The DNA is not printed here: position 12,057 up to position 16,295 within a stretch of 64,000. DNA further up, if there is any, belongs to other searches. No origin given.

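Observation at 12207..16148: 1313-aa cytoplasmic protein made of two tandem [pseudo-SDR + LicD] modules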

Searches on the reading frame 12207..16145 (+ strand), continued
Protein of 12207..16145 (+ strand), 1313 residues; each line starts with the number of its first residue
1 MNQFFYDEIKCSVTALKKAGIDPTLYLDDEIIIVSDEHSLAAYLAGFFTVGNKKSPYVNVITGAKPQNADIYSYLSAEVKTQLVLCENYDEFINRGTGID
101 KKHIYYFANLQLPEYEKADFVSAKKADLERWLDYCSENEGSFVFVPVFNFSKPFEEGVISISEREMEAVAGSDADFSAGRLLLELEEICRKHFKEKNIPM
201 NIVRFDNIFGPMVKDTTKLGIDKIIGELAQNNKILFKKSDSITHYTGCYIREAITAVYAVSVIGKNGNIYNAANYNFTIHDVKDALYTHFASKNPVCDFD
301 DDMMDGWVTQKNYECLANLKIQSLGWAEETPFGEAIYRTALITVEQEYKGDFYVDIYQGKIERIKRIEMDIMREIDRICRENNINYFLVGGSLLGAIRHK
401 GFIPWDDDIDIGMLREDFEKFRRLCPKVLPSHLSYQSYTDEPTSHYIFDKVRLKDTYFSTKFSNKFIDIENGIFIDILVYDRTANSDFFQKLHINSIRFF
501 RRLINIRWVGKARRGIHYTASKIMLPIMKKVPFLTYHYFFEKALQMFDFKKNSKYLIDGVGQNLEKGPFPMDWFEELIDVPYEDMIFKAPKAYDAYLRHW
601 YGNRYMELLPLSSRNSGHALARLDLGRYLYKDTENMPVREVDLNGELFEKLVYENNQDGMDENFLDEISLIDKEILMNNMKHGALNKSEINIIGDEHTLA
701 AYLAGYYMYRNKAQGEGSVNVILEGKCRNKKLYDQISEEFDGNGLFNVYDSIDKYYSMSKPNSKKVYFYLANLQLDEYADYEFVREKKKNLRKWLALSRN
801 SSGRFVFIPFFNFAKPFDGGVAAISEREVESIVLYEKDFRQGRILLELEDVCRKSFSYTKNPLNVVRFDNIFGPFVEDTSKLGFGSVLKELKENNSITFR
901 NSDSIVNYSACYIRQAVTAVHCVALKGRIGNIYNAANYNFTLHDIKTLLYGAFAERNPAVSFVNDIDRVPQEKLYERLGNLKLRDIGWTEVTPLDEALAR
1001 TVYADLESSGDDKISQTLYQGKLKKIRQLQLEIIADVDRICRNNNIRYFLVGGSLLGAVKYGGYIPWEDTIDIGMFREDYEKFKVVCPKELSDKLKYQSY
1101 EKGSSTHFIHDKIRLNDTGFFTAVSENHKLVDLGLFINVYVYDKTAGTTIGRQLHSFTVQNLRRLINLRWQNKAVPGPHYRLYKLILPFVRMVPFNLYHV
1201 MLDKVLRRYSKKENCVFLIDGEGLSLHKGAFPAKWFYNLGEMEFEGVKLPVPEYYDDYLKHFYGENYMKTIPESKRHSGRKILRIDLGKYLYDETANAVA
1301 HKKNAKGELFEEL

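Call 62: search_solved_structures(query=L084:8907-9995:+, max_evalue=1e-30, show_alignments=1)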
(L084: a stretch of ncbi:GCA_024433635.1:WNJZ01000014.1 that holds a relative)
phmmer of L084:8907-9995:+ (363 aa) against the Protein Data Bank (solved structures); distinct sequences matched with E-value up to 1e-30: 2.
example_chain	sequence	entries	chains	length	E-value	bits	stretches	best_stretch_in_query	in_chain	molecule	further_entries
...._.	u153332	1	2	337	3.1e-36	128.5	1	27-351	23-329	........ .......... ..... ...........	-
8v4h_A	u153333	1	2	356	3.6e-36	128.3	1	27-351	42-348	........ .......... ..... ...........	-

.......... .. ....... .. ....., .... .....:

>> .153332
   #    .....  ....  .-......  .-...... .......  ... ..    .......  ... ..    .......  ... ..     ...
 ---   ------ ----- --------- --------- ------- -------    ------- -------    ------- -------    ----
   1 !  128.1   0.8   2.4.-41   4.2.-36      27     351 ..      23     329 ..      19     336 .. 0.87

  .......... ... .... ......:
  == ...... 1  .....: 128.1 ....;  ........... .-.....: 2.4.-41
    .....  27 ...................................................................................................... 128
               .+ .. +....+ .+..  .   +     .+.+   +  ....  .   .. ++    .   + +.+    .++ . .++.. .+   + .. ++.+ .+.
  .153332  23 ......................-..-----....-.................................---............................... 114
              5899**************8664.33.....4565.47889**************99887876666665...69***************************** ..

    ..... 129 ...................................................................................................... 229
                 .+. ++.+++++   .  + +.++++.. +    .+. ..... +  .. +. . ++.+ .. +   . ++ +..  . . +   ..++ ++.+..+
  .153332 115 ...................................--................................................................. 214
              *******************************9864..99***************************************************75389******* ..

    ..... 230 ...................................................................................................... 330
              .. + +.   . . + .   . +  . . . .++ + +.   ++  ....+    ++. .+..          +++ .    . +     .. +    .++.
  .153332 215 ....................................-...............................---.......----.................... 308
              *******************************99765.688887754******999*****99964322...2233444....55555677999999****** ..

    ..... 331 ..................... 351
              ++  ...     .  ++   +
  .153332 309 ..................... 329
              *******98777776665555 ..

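Call 63: find_encoding_contigs(protein=P0018, flank=10000, max_places=2)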
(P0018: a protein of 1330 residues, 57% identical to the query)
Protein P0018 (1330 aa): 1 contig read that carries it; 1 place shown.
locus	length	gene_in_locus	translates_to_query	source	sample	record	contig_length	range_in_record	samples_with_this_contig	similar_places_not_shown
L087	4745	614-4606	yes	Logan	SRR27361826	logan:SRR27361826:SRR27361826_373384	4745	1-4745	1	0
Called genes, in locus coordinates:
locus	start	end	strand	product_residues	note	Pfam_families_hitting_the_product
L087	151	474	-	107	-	PF00085:Thioredoxin, PF13098:Thioredoxin_2 (weak), PF13905:Thioredoxin_8 (faint)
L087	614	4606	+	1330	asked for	PF04991:LicD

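Call 64: find_encoding_contigs(protein=P0015, flank=10000, max_places=2)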
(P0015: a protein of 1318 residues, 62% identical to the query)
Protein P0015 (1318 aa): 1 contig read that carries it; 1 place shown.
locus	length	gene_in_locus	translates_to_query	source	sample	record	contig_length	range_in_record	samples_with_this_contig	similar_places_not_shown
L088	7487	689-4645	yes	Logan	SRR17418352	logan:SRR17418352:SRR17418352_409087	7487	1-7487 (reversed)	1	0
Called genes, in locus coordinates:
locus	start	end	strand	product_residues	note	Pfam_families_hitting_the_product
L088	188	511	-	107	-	PF00085:Thioredoxin, PF14595:Thioredoxin_9 (weak), PF13098:Thioredoxin_2 (weak), PF13905:Thioredoxin_8 (weak)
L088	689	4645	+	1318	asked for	PF04991:LicD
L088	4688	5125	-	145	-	PF00075:RNase_H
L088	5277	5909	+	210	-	PF14681:UPRTase, PF00156:Pribosyltran (weak)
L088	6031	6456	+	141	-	-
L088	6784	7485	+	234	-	?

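Call 65: find_encoding_contigs(protein=P0016, flank=10000, max_places=2)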
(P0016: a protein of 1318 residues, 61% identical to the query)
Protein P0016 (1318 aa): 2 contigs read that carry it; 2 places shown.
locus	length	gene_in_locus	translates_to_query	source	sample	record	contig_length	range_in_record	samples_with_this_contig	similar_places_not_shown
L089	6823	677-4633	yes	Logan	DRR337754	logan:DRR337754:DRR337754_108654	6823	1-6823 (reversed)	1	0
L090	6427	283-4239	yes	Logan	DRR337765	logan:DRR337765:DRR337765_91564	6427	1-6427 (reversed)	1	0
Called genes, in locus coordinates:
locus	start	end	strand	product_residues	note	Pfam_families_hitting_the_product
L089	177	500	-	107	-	PF00085:Thioredoxin, PF14595:Thioredoxin_9 (weak), PF13905:Thioredoxin_8 (weak)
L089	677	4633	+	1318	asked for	PF04991:LicD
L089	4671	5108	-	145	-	PF00075:RNase_H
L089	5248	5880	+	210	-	PF14681:UPRTase, PF00156:Pribosyltran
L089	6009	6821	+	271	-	?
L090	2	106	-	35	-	?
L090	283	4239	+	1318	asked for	PF04991:LicD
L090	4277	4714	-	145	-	PF00075:RNase_H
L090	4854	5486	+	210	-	PF14681:UPRTase, PF00156:Pribosyltran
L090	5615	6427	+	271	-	?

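Call 67: find_encoding_contigs(protein=P0003, flank=10000, max_places=1)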
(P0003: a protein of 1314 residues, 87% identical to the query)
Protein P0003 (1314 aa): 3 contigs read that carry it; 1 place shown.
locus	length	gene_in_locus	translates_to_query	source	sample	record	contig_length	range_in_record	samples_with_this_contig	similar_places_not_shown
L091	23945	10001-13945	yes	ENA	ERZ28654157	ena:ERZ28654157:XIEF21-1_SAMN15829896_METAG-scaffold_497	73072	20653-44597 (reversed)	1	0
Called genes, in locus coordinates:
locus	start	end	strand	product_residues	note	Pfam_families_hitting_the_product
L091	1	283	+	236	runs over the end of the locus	PF00687:Ribosomal_L1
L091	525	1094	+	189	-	-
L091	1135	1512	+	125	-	PF16320:Ribosomal_L12_N, PF00542:Ribosomal_L12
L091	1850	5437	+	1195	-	PF13306:LRR_5, PF13855:LRR_8 (faint), PF13306:LRR_5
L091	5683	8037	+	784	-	PF16875:Glyco_hydro_36N, PF02065:Melibiase, PF16874:Glyco_hydro_36C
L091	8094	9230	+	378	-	PF01636:APH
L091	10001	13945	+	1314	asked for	PF04991:LicD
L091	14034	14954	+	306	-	PF00561:Abhydrolase_1, PF12146:Hydrolase_4, PF12695:Abhydrolase_5 (faint), PF12697:Abhydrolase_6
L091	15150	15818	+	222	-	PF25084:LbH_EIF2B, PF25087:GMPPB_C, PF00132:Hexapep (weak)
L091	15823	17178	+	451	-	PF02878:PGM_PMM_I, PF02879:PGM_PMM_II, PF02880:PGM_PMM_III, PF00408:PGM_PMM_IV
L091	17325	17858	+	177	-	PF06177:QueT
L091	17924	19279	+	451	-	PF07690:MFS_1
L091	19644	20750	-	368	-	PF00149:Metallophos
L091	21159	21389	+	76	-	-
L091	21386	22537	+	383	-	PF00266:Aminotran_5, PF01212:Beta_elim_lyase (weak), PF01041:DegT_DnrJ_EryC1, PF01053:Cys_Met_Meta_PP (faint)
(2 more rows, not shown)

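Call 68: find_encoding_contigs(protein=P0004, flank=10000, max_places=1)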
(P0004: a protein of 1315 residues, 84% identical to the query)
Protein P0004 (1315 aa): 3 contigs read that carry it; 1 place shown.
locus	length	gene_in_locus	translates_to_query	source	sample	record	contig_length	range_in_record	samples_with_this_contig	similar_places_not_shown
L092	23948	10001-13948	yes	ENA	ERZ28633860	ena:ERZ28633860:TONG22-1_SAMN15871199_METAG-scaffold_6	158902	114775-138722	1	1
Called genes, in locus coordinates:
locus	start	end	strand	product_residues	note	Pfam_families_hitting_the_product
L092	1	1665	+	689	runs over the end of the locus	PF00912:Transgly, PF00905:Transpeptidase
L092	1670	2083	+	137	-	PF03652:RuvX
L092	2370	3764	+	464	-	PF01336:tRNA_anti-codon, PF00152:tRNA-synt_2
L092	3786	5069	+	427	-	PF12897:Asp_aminotransf, PF00155:Aminotran_1_2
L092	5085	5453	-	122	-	PF01925:TauE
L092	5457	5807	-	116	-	PF01925:TauE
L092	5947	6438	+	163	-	-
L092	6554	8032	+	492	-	PF09547:SpoIVA_ATPase, PF20438:SpoIVA_middle, PF20439:SpoIVA_C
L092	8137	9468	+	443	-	PF01266:DAO (faint), PF13450:NAD_binding_8 (faint)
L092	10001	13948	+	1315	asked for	PF04991:LicD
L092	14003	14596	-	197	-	PF02659:Mntp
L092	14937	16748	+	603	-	-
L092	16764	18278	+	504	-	-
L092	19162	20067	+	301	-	PF02729:OTCace_N, PF00185:OTCace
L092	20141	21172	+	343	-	PF00988:CPSase_sm_chain, PF00117:GATase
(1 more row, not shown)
